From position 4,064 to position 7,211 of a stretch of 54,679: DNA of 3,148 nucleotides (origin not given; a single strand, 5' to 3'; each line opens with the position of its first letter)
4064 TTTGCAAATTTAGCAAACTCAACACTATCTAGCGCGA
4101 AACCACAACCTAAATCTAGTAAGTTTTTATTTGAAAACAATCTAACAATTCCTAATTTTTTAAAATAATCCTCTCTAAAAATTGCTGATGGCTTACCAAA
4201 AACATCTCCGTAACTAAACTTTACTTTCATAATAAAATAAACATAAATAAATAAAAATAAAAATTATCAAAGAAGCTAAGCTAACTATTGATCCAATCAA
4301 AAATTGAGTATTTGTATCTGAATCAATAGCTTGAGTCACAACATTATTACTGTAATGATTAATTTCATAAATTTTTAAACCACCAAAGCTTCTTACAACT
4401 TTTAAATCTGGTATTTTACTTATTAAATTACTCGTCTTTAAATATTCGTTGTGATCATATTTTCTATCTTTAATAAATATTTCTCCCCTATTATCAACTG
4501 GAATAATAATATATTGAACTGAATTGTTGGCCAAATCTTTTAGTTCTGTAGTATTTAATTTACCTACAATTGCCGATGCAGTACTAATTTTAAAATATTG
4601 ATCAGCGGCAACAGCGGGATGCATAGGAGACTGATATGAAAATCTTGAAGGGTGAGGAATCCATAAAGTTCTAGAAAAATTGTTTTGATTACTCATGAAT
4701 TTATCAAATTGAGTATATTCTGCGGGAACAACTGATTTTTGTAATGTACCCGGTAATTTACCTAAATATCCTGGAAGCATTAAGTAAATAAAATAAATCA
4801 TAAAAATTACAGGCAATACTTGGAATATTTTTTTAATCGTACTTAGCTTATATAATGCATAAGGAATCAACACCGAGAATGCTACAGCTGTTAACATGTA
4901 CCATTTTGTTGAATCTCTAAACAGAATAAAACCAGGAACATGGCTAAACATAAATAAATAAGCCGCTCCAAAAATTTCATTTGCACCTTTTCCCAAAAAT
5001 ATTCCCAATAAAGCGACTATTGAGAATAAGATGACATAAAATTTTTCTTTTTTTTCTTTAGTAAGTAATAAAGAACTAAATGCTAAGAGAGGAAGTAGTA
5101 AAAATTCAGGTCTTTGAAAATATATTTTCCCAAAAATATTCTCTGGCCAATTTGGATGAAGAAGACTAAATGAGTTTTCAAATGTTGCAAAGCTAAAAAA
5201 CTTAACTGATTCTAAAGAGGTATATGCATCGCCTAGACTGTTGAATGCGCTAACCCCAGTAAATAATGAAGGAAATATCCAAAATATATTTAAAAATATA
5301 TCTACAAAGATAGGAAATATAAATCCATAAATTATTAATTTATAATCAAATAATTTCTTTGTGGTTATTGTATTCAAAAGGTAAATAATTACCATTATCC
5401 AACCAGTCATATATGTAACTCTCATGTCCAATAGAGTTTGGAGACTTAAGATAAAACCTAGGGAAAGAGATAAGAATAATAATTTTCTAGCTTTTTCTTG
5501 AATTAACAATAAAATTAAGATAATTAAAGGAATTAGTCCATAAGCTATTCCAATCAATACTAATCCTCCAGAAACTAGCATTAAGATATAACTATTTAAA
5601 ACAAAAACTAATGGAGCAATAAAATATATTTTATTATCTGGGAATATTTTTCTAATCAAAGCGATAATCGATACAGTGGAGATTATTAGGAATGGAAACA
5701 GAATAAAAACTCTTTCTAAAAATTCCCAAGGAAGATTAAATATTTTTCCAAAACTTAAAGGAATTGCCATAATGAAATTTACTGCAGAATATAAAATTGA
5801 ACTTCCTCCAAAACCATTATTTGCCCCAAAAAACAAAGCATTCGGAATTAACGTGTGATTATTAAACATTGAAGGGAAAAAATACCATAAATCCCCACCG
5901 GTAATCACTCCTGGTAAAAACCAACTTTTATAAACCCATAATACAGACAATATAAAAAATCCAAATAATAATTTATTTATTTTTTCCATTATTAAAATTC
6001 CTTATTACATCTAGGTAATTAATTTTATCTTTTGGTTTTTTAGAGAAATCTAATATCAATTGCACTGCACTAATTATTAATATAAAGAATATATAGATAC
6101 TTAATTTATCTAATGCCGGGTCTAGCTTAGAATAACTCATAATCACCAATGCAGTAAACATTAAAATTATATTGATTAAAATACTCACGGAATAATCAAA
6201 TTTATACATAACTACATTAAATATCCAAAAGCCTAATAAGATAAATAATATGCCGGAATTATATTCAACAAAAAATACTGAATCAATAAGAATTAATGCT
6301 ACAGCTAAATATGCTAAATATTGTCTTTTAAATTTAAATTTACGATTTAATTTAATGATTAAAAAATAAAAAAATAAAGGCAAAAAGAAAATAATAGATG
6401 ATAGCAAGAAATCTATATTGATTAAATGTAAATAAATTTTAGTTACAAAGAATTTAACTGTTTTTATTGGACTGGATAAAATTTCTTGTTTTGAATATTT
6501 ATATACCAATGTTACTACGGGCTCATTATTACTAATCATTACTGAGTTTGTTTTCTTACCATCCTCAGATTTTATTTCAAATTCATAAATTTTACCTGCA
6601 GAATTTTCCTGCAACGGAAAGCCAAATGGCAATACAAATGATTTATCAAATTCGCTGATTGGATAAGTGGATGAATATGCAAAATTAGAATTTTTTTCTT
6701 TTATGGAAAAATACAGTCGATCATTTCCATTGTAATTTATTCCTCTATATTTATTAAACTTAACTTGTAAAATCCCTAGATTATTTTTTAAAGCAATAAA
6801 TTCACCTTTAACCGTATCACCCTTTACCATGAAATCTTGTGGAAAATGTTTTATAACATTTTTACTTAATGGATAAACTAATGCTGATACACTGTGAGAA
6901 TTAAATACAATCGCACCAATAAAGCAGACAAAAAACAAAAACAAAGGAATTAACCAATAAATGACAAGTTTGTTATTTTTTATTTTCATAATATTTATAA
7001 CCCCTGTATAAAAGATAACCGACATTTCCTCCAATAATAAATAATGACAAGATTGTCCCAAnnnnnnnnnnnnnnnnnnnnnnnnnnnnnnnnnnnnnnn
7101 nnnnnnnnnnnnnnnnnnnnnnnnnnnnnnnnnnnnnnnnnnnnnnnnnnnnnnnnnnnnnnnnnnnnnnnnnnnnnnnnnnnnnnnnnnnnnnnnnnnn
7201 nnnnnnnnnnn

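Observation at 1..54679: A 54-kb locus devoted almost entirely to glycan building, in which about 20 GT-C-type membrane glycosyltransferases outnumber everything else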

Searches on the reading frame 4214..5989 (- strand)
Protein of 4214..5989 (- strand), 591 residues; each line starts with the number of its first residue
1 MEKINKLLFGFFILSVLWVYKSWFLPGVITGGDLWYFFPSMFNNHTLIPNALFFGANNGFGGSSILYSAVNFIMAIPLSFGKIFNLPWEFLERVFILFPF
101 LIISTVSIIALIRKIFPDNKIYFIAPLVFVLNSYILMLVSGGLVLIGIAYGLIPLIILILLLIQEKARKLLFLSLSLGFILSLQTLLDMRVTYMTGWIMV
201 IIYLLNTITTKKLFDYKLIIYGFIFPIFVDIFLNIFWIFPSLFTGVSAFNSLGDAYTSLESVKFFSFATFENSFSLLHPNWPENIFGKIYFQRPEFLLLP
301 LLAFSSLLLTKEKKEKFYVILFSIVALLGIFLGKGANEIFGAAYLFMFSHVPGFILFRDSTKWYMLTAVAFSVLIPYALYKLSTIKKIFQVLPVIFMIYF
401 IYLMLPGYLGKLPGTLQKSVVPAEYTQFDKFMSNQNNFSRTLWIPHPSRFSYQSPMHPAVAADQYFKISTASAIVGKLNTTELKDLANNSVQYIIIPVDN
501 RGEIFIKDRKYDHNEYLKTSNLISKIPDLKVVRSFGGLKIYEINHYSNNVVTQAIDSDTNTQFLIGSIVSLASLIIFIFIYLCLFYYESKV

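Call 3: search_protein_families(library=pfam, proteins=[window:4214-5989:-])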
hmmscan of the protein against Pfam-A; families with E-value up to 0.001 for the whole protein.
window:4214-5989:- (591 aa): 0 families

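Call 9: search_protein_families(library=pfam, proteins=[window:4214-5989:-], max_evalue=5)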
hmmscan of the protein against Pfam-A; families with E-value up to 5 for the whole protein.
window:4214-5989:- (591 aa): 0 families
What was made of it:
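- On AftD / DUF3367 arabinofuranosyltransferase: Pfam gives no such hit at E up to 5 for 4214-5989 and 6973-9294 (call 9).
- Checked: 'AftD-like', 2 ORFs: 4214-5989 and 6973-9294 have no Pfam hit, including none to DUF3367 (call 9).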

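Call 11: search_protein_families(library=ncbifam, proteins=[window:4214-5989:-], max_evalue=0.1)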
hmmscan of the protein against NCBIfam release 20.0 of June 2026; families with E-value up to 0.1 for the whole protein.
window:4214-5989:- (591 aa): 1 family
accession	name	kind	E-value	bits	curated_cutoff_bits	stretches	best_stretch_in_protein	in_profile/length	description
NF053599.1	transp_MmpA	equivalog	4.2e-09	35.5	210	1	298-452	258-407/543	MmpA family trehalose lipid delivery protein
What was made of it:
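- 4214..5989 (-): GT-C of a family without a Pfam model (family A2), AftD-like fold, 591 aa. Weak NCBIfam MmpA hit, 4e-9 (call 11).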

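Call 17: search_solved_structures(query=window:4214-5989:-, max_evalue=10)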
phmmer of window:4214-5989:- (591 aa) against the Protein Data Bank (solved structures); distinct sequences matched with E-value up to 10: 0.

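Call 28: list_cluster_members(proteins=[P0001, window:4214-5989:-, window:52307-53482:-, window:1744-3633:+, window:31054-33312:-, window:22650-24290:-, window:20355-22637:-, window:12701-14020:-, window:45066-46736:+, window:50760-52283:-])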
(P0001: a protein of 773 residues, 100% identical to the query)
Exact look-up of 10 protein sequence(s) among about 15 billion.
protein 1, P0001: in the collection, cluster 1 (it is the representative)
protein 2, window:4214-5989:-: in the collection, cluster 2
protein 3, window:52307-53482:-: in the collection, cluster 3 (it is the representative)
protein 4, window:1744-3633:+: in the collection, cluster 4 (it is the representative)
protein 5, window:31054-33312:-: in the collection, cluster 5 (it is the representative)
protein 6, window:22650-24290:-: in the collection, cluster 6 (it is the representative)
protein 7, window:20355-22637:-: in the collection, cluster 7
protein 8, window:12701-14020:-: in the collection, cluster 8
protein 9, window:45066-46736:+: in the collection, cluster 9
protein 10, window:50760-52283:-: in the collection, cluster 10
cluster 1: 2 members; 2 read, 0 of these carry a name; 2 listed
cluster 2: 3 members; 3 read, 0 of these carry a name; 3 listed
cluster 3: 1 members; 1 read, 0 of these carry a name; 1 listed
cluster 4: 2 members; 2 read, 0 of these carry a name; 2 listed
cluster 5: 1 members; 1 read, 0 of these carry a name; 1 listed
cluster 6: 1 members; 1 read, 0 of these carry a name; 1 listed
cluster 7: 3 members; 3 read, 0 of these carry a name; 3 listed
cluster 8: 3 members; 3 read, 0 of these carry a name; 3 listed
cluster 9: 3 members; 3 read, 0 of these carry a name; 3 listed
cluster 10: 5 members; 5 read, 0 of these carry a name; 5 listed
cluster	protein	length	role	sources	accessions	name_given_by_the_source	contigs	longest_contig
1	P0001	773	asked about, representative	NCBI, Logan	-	-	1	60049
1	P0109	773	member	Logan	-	-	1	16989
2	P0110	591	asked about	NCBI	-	-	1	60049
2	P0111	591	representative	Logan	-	-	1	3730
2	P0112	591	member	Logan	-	-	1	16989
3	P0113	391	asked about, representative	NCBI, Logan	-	-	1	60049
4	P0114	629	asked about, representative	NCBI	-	-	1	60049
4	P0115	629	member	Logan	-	-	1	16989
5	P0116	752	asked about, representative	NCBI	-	-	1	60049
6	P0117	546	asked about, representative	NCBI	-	-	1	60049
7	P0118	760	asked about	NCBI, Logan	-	-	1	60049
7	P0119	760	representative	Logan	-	-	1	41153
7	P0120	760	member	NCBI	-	-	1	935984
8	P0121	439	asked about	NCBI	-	-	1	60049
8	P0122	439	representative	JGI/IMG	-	-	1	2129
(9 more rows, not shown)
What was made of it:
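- The window comes from a metagenome-derived contig of 60,049 bp (call 28).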

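Call 34: find_homologous_proteins(query=window:4214-5989:-, max_evalue=0.001)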
Query window:4214-5989:- (591 aa): 454 proteins with E <= 0.001 among 8000 candidates; the best 120 are listed.
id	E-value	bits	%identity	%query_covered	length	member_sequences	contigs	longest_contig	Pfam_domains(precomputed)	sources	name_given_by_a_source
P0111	0.0e+0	1276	100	100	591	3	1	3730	-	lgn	-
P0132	9.3e-287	971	72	100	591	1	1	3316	-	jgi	-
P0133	5.5e-184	631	54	95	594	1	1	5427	-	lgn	-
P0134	4.2e-166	572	48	99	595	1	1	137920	-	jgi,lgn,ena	-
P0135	9.9e-162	558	47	95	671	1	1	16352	-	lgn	-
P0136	2.4e-160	553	48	96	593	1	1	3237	-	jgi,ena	-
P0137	5.2e-157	542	47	96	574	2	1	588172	-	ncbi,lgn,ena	-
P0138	1.4e-156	541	48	92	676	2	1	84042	-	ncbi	-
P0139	1.8e-155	537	46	97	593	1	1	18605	-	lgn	-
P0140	4.6e-153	529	48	91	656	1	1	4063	-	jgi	jgi:hypothetical protein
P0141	2.4e-132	461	43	90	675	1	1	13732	-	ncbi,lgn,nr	ncbi:MAG TPA: hypothetical protein VG917_00020 [Patescibacteria group bacterium]|nr:hypothetical pro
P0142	1.8e-129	451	42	91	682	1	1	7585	-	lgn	-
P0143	4.4e-129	450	44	89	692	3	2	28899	-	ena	-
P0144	3.8e-128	447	42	92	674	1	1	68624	-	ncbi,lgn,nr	ncbi:MAG TPA: hypothetical protein VHE53_00265 [Patescibacteria group bacterium]|nr:hypothetical pro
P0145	2.6e-126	441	41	94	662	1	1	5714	-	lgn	-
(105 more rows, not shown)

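Call 49: predict_structure(alignment_id=A2)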
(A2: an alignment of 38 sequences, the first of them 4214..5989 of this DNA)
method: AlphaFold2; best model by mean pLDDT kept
length: 591 residues; sequences in the alignment: 38
mean_pLDDT: 88.2   pTM: 0.89
mean pLDDT of the five models: 88.2, 86.1, 86.0, 84.0, 82.9
residues with pLDDT >= 90: 372; 70-90: 176; 50-70: 37; < 50: 6
segments of 3 or more residues with pLDDT < 50: 285-290
pLDDT, mean of each block of 10 residues (from residue 1): 85 96 94 91 85 79 76 92 95 96 98 94 95 92 94 97 87 96 94 94 93 90 96 90 68 67 79 72 50 73 94 94 95 85 90 83 91 96 91 92 91 91 94 92 93 92 92 94 93 91 77 90 92 83 86 63 89 94 89 63
secondary structure, 60 per line:
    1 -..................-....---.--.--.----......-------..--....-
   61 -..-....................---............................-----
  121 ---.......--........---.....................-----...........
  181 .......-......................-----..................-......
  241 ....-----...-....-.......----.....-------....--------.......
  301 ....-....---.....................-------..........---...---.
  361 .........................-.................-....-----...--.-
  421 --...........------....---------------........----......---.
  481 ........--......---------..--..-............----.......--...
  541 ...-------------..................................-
elements in order: H2-19 H21-24 H39-44 H56-59 H65-84 H88-115 H124-130 H133-140 H144-164 H170-187 H189-210 H216-233 H235-244 H254-257 H259-265 H270-274 H282-285 H294-304 H306-309 H313-333 H341-350 H360-385 H387-403 H405-408 H423-433 E440-443 E459-461 H462-466 H471-476 H480-488 E491-496 H513-524 E529-535 E538-543 H557-590
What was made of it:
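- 4214..5989 (-): AF2 model pLDDT 88 (call 49).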

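Call 52: fold_search(model_id=the predicted structure, library=pdb)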
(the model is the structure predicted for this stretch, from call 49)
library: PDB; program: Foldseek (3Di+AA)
matches with E <= 10: 212; with E <= 0.001: 15
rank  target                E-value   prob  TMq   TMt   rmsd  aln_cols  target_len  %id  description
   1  6w98_A                2.8e-07  1.00  0.63  0.31   5.2       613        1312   13  Single-Particle Cryo-EM Structure of Arabinofuranosyltransferase AftD from Mycobacteria (released 2020-05-13)
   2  6wby                  2.1e-06  1.00  0.57  0.30   7.2       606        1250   12  Single-Particle Cryo-EM Structure of Arabinofuranosyltransferase AftD from Mycobacteria, Mutant R1389S Class 2 (released 2020-05-13)
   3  6wbx                  3.9e-06  1.00  0.54  0.28  10.3       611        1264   12  Single-Particle Cryo-EM Structure of Arabinofuranosyltransferase AftD from Mycobacteria, Mutant R1389S Class 1 (released 2020-05-13)
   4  6s7t_A                1.8e-04  1.00  0.51  0.44  11.9       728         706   11  Cryo-EM structure of human oligosaccharyltransferase complex OST-B (released 2019-12-18)
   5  9n9j_I                2.0e-04  1.00  0.46  0.40  17.9       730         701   11  Structure of a GRP94 folding intermediate engaged with a CCDC134- and FKBP11-bound secretory translocon (released 2025-11-19)
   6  8agc_A                2.1e-04  1.00  0.51  0.45  15.5       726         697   12  Structure of yeast oligosaccharylransferase complex with lipid-linked oligosaccharide and non-acceptor peptide bound (released 2022-12-07)
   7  7oci_F                2.1e-04  1.00  0.51  0.48  12.5       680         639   12  Cryo-EM structure of yeast Ost6p containing oligosaccharyltransferase complex (released 2022-02-16)
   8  8age_A                4.1e-04  1.00  0.52  0.49  13.5       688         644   12  Structure of yeast oligosaccharylransferase complex with acceptor peptide bound (released 2022-12-07)
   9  8b6l_I                5.5e-04  1.00  0.52  0.46  13.9       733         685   10  Subtomogram average of the human Sec61-TRAP-OSTA-translocon (released 2022-12-07)
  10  5f15                  5.7e-04  1.00  0.37  0.40  16.9       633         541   11  Crystal Structure of ArnT from Cupriavidus metallidurans bound to Undecaprenyl phosphate (released 2016-02-17)
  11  6ezn_F                6.5e-04  1.00  0.53  0.49  11.8       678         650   12  Cryo-EM structure of the yeast oligosaccharyltransferase (OST) complex (released 2018-01-17)
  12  6ftg_5                7.4e-04  1.00  0.40  0.37  18.5       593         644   10  Subtomogram average of OST-containing ribosome-translocon complexes from canine rough microsomal membranes (released 2018-03-21)
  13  5ezm                  7.4e-04  1.00  0.37  0.40  16.1       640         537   10  Crystal Structure of ArnT from Cupriavidus metallidurans in the apo state (released 2016-02-17)
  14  6c26_A                8.5e-04  1.00  0.48  0.45  12.1       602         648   14  The Cryo-EM structure of a eukaryotic oligosaccharyl transferase complex (released 2018-01-31)
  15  6s7o_A                9.2e-04  1.00  0.47  0.43  16.8       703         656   12  Cryo-EM structure of human oligosaccharyltransferase complex OST-A (released 2019-12-18)
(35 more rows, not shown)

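Call 55: find_related_loci(query=A2, collection=metagenome_contigs, flank=10000)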
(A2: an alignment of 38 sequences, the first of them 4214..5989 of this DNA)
Query A2 (591 aa) in metagenome_contigs; peptide patterns used: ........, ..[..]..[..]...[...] (x = any residue, [..] = any of these).
386 stretches matched a pattern; 368 encode a relative of the query (tblastn E <= 1e-3); the best 80 are kept; 80 distinct loci.
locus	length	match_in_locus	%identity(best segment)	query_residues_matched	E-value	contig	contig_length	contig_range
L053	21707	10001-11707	47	19-584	4e-161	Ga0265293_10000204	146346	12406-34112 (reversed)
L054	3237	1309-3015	48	20-584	5e-169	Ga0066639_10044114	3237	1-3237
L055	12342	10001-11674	44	19-543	3e-136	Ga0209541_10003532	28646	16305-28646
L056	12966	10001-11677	40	21-564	1e-129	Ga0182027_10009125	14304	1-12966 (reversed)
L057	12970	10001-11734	40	4-564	1e-127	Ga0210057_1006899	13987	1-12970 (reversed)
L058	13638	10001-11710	40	9-554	7e-127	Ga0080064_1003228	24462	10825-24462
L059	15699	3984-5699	42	11-554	1e-124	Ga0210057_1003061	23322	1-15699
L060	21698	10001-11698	42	20-545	2e-121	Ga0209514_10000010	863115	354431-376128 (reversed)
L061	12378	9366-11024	40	23-558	4e-121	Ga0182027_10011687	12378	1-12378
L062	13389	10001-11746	38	18-564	2e-120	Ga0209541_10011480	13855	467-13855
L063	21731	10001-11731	39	12-564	2e-120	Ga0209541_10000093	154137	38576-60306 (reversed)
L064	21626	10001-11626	41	19-543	6e-119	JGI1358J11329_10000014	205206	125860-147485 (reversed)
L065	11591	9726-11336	41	21-549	4e-118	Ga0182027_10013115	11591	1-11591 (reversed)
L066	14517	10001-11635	41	16-545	3e-117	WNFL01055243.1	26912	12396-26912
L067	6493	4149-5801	40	19-562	5e-117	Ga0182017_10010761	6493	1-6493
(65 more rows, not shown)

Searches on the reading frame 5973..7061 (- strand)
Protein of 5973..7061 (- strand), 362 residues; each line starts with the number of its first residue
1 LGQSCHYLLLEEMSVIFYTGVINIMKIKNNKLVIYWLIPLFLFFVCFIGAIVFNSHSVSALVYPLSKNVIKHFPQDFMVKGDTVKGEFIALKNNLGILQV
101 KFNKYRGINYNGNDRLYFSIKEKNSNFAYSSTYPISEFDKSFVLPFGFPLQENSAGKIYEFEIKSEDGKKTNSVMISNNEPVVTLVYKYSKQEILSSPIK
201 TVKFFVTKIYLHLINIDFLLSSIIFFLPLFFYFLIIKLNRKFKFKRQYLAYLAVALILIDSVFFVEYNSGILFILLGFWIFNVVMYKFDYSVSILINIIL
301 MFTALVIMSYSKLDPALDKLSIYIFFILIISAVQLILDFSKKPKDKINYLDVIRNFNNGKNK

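Call 3: search_protein_families(library=pfam, proteins=[window:5973-7061:-])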
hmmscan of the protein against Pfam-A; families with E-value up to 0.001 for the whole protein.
window:5973-7061:- (362 aa): 0 families

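Call 9: search_protein_families(library=pfam, proteins=[window:5973-7061:-], max_evalue=5)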
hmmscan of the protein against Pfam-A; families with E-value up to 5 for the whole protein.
window:5973-7061:- (362 aa): 0 families

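Call 11: search_protein_families(library=ncbifam, proteins=[window:5973-7061:-], max_evalue=0.1)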
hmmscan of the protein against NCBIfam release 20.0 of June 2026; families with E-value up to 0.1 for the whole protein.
window:5973-7061:- (362 aa): 0 families
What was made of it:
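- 5973..7061 (-): Unknown membrane protein (N-terminal TM, about 170-aa extracytoplasmic domain, 5 C-terminal TMs). Conserved upstream partner of A2-type GT-C genes. Not GT-C. No Pfam or NCBIfam hit (calls 9, 11).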

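Call 60: find_homologous_proteins(query=window:5973-6989:-, max_evalue=0.001)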
Query window:5973-6989:- (338 aa): 8 proteins with E <= 0.001 among 2820 candidates.
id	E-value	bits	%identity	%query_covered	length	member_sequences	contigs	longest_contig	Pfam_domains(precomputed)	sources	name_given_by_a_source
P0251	5.3e-203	691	96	100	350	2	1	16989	-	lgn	-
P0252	3.7e-43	166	33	95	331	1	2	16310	-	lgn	-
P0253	2.3e-39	154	32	92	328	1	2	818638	-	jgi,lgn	jgi:hypothetical protein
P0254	3.2e-32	130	33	92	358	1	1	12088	-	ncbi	-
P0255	3.7e-26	110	31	93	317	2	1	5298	-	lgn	-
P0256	5.5e-25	106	40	47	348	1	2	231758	-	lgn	-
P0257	1.6e-20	92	37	62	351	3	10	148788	-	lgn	-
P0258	1.7e-15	75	33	71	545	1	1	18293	-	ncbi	-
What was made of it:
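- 5973..7061 (-): Its 8 detected homologs carry no annotation (call 60).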
